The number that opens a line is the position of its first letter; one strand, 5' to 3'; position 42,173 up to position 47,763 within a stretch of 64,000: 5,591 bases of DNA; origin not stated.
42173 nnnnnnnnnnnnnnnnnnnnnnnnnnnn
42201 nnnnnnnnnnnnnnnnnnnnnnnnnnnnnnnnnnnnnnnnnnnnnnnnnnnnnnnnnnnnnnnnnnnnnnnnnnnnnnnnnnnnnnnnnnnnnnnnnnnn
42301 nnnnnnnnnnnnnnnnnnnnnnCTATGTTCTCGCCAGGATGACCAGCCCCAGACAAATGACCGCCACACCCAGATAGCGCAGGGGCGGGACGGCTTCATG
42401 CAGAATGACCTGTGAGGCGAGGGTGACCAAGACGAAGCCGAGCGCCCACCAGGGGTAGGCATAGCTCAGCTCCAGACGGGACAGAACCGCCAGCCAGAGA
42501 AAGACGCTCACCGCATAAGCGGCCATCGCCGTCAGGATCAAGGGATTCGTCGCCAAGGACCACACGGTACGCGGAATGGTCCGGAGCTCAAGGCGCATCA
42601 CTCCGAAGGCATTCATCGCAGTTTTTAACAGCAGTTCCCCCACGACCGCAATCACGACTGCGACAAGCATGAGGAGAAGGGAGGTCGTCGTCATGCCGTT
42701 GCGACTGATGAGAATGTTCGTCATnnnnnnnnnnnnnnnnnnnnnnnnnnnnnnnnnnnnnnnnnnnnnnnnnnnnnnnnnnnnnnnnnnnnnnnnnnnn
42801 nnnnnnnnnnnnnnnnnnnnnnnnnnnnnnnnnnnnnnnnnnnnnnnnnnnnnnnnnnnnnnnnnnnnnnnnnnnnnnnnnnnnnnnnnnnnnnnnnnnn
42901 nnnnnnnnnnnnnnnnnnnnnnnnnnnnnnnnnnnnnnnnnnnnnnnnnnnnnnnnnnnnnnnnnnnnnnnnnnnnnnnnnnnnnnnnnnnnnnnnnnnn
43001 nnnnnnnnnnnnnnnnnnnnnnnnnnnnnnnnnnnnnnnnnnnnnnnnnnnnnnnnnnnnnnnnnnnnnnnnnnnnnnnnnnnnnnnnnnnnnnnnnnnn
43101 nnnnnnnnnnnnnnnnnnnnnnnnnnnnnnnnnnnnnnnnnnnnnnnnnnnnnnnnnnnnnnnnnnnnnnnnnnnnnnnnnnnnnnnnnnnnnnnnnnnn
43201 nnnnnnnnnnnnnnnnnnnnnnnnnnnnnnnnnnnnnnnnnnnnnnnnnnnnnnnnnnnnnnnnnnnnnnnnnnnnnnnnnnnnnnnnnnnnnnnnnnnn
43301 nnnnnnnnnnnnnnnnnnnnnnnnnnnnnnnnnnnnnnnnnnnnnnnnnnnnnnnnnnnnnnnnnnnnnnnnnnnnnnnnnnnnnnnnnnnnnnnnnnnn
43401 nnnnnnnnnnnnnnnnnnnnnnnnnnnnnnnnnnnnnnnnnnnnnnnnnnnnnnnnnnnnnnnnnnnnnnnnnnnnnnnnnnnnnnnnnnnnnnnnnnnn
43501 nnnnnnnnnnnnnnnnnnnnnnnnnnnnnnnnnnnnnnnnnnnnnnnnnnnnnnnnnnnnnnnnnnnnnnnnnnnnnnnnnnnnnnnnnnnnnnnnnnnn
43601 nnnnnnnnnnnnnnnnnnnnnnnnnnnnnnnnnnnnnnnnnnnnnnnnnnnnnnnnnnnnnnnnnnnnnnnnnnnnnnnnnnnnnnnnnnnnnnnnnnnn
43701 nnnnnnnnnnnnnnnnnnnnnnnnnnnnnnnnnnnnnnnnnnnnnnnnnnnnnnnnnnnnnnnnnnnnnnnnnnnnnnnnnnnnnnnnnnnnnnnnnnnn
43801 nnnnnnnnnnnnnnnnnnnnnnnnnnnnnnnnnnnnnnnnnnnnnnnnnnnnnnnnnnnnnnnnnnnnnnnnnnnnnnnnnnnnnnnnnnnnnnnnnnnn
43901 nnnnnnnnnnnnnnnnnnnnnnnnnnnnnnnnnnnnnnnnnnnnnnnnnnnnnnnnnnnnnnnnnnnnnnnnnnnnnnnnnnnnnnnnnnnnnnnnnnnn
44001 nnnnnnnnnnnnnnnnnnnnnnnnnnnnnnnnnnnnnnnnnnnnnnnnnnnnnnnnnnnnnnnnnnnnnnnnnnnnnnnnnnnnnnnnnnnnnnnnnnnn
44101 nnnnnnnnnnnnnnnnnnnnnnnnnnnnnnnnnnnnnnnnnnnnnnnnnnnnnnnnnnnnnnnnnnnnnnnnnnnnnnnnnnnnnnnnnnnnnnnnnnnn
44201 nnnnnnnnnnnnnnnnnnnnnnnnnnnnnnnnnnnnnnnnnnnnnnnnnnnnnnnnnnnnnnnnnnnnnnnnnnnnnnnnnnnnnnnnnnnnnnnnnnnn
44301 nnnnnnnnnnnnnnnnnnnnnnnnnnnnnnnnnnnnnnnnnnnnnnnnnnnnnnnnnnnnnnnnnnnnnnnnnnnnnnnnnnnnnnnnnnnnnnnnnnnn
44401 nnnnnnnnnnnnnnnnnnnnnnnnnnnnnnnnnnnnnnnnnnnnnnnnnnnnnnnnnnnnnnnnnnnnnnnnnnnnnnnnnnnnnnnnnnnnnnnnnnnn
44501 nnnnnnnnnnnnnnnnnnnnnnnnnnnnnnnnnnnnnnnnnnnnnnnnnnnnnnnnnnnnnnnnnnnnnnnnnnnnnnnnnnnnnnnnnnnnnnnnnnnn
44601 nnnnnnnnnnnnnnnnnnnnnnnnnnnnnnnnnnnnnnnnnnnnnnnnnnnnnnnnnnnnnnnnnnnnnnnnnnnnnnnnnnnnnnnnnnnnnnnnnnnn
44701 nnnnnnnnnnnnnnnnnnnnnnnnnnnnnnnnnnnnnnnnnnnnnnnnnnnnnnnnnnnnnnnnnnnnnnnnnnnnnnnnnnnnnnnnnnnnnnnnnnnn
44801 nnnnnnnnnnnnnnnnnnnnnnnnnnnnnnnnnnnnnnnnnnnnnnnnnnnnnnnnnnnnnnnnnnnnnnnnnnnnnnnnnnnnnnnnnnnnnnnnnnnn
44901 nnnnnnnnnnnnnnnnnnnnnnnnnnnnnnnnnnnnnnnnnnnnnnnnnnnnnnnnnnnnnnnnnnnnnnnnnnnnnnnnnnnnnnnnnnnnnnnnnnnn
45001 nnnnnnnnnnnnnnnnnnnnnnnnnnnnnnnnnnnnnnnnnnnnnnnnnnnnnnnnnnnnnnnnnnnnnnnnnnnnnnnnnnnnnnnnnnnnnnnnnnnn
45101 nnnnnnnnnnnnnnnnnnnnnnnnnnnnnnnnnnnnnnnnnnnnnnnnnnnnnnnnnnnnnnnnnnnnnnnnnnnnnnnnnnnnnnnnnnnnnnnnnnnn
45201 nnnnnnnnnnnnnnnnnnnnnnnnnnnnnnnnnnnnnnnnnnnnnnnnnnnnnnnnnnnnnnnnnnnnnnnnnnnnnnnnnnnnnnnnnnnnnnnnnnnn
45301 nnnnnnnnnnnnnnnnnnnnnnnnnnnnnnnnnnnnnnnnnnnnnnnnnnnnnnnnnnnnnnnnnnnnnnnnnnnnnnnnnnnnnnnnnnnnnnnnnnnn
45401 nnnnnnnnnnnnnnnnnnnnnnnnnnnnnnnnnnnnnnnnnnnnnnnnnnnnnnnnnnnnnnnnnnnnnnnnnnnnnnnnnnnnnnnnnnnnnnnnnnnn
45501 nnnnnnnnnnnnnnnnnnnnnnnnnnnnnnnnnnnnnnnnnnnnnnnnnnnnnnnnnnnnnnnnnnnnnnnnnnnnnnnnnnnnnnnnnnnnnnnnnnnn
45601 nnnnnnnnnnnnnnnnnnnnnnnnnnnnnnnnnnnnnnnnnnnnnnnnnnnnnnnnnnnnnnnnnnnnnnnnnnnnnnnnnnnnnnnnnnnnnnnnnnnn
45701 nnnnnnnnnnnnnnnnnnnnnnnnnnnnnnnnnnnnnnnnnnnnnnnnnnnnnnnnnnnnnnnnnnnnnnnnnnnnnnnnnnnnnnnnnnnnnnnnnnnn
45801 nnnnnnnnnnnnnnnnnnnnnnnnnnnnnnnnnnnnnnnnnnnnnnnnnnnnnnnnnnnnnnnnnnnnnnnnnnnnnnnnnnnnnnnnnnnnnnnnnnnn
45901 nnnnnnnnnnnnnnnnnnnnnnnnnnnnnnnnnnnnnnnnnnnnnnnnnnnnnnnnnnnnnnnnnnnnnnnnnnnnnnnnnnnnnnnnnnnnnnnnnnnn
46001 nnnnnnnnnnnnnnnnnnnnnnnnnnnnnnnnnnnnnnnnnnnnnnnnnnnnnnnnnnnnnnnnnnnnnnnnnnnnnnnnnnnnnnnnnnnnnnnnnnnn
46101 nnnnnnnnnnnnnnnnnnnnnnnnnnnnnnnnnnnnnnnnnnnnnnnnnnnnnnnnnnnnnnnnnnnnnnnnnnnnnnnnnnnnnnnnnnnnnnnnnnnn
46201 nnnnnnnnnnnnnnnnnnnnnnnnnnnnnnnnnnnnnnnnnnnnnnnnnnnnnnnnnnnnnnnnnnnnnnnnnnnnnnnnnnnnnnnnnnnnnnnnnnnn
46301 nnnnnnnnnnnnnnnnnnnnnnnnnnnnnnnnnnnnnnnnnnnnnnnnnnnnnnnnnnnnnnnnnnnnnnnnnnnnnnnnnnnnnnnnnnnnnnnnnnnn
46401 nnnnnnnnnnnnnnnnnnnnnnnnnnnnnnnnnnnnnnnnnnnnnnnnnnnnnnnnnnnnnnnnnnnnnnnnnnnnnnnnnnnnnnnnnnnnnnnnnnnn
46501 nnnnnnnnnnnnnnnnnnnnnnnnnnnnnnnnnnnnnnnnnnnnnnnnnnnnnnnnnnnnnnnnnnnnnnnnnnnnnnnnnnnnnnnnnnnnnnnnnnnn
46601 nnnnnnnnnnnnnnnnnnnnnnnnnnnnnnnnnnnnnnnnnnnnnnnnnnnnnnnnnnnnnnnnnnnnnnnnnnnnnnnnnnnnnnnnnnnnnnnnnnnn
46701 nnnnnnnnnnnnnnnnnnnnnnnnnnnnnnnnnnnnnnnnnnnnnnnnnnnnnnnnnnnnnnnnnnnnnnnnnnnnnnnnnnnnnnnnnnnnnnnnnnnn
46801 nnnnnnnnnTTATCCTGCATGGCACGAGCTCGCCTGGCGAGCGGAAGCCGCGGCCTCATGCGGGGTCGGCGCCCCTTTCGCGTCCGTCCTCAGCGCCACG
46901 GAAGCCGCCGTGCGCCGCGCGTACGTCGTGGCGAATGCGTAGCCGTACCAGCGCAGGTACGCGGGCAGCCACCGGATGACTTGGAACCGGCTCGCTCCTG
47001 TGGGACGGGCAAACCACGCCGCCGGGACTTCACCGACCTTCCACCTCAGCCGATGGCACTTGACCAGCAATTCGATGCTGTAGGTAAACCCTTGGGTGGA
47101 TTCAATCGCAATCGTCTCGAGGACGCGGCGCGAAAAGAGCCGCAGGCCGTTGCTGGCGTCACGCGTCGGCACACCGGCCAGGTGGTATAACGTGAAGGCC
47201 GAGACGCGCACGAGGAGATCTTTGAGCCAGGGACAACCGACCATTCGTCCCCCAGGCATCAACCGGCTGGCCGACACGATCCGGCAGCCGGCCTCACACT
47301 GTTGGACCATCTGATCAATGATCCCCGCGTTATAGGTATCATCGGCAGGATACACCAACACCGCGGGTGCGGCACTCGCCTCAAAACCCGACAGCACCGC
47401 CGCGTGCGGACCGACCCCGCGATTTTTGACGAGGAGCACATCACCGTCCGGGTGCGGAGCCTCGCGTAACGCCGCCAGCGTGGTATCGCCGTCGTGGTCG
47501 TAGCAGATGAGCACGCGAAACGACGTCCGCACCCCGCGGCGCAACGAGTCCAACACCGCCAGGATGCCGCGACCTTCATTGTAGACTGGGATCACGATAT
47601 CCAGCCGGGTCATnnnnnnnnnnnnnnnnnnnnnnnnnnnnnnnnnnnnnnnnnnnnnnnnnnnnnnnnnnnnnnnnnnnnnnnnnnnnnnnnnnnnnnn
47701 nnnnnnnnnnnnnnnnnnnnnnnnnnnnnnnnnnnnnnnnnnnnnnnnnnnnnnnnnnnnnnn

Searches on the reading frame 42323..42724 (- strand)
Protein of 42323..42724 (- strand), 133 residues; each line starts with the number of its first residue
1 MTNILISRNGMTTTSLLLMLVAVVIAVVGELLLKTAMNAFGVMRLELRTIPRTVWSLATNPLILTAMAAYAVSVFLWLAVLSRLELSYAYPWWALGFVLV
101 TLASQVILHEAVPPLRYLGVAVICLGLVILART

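Call 8: search_protein_families(library=pfam, proteins=[window:42323-42724:-], max_evalue=0.001)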
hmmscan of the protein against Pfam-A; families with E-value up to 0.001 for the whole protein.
window:42323-42724:- (133 aa): 0 families

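Call 59: search_protein_families(library=pfam, proteins=[window:42323-42724:-], max_evalue=1)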
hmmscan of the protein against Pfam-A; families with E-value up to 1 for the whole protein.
window:42323-42724:- (133 aa): 3 families
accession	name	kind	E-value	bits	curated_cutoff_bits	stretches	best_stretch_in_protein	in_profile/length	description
PF00893.25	Multi_Drug_Res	-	0.0071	17.3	23.7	1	63-123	32-93/93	Small Multidrug Resistance protein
PF00892.27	EamA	-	0.0086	16.8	28.2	1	55-130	62-133/135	EamA-like transporter family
PF05101.18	VirB3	-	0.087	13.6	23.9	1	10-53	34-77/84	Type IV secretory pathway, VirB3-like protein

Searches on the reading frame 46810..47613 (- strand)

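Call 8: search_protein_families(library=pfam, proteins=[window:46810-47613:-], max_evalue=0.001)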
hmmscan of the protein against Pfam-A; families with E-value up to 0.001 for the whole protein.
window:46810-47613:- (267 aa): 2 families
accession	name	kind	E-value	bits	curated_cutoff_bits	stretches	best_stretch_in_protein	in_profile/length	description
PF00535.33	Glycos_transf_2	-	1.1e-13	51.9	23.3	1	6-168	2-167/168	Glycosyl transferase family 2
PF13641.12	Glyco_tranf_2_3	-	0.00059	20.4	27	1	5-113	4-119/230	Glycosyltransferase like family 2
